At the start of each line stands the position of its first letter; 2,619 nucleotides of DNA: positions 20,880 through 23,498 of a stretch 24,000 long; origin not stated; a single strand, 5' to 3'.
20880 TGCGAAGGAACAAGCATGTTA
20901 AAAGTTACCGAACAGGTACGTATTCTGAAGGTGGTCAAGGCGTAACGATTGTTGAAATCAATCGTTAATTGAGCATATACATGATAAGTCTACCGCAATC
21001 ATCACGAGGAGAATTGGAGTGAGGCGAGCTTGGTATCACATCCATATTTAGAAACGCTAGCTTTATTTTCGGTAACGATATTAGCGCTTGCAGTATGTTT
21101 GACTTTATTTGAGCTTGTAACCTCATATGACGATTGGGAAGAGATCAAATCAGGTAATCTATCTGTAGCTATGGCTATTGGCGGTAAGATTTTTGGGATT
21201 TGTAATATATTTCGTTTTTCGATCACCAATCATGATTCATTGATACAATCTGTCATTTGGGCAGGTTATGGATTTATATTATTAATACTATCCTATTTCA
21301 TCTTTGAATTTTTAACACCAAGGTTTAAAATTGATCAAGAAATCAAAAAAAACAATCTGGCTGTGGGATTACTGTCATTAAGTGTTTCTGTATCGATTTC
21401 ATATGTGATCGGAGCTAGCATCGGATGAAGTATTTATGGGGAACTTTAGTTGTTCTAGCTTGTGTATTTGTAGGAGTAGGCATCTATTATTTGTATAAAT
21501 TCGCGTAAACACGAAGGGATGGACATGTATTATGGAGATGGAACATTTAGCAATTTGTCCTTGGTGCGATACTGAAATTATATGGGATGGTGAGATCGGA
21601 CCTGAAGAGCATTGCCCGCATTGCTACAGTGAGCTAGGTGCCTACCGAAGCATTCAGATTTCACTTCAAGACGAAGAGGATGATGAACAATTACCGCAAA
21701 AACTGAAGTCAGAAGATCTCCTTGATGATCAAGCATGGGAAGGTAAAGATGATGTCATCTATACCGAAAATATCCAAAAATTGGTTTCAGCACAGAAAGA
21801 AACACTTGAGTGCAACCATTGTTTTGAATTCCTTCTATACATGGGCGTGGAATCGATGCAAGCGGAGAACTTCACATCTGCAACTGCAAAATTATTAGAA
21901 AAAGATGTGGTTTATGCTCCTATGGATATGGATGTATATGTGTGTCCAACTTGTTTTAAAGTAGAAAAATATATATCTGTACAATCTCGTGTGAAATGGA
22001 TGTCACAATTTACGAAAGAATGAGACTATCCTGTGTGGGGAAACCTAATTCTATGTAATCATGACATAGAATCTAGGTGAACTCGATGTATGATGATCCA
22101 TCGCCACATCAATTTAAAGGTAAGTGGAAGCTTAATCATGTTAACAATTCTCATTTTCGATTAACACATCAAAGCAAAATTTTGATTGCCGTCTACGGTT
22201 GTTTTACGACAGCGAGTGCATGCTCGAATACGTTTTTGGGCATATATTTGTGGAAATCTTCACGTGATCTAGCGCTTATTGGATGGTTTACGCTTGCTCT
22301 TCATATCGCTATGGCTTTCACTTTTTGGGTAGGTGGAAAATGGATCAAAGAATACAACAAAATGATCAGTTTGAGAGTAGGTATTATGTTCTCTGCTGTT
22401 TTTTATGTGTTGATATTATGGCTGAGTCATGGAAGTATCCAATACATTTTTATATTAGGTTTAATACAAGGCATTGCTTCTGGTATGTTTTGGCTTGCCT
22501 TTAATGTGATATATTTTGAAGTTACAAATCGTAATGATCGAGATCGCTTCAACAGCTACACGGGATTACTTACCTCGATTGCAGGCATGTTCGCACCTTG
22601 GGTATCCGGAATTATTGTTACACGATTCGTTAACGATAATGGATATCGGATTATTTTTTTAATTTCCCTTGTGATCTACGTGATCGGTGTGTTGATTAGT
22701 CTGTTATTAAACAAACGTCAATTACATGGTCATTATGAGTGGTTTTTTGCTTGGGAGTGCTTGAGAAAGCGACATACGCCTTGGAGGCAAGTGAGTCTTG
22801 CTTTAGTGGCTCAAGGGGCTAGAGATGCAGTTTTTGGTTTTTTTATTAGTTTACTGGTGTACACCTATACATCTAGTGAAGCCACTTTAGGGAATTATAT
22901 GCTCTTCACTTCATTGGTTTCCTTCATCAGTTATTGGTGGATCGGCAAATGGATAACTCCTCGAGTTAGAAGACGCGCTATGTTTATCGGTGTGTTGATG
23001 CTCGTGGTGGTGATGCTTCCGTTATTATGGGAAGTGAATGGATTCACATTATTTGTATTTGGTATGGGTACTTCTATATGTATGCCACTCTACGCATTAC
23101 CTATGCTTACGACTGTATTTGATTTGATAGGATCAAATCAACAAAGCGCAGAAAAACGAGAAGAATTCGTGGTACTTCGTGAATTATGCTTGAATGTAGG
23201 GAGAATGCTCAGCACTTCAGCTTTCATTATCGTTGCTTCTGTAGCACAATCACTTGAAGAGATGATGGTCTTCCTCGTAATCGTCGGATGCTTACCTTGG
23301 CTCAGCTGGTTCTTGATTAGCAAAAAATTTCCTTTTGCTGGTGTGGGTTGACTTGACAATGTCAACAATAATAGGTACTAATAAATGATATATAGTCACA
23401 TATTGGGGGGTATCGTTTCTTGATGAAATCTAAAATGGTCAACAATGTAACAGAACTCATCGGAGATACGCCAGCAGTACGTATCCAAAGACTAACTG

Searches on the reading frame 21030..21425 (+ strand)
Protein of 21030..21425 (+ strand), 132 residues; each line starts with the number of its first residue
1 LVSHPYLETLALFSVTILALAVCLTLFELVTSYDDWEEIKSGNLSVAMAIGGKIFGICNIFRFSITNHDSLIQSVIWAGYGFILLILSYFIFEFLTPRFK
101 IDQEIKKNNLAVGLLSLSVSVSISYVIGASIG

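Call 91: search_protein_families(library=pfam, proteins=[window:21030-21425:+], max_evalue=0.01)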
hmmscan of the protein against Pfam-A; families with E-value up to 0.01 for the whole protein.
window:21030-21425:+ (132 aa): 1 family
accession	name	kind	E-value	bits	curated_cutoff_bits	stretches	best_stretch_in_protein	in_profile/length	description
PF03994.20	DUF350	-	1.6e-33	116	26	1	3-131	3-133/133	Domain of Unknown Function (DUF350)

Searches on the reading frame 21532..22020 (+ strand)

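Call 91: search_protein_families(library=pfam, proteins=[window:21532-22020:+], max_evalue=0.01)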
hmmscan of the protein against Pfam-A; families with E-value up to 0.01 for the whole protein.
window:21532-22020:+ (163 aa): 1 family
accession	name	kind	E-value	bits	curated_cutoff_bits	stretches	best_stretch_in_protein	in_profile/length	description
PF23548.1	Zn_ribbon_FGT1_2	-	0.0021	18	27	0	28-35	23-30/35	FORGETTER1 second zinc ribbon domain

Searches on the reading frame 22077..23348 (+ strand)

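Call 91: search_protein_families(library=pfam, proteins=[window:22077-23348:+], max_evalue=0.01)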
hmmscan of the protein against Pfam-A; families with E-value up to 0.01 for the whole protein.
window:22077-23348:+ (424 aa): 3 families
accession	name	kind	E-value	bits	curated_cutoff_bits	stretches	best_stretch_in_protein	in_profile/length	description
PF07690.21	MFS_1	-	1.6e-21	77.1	33.4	1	38-340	3-316/347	Major Facilitator Superfamily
PF13347.12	MFS_2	-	0.00088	18.4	27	1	151-349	128-344/427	MFS/sugar transport protein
PF14087.12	DUF4267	-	0.0053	17.2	27.8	1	239-312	34-105/110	Domain of unknown function (DUF4267)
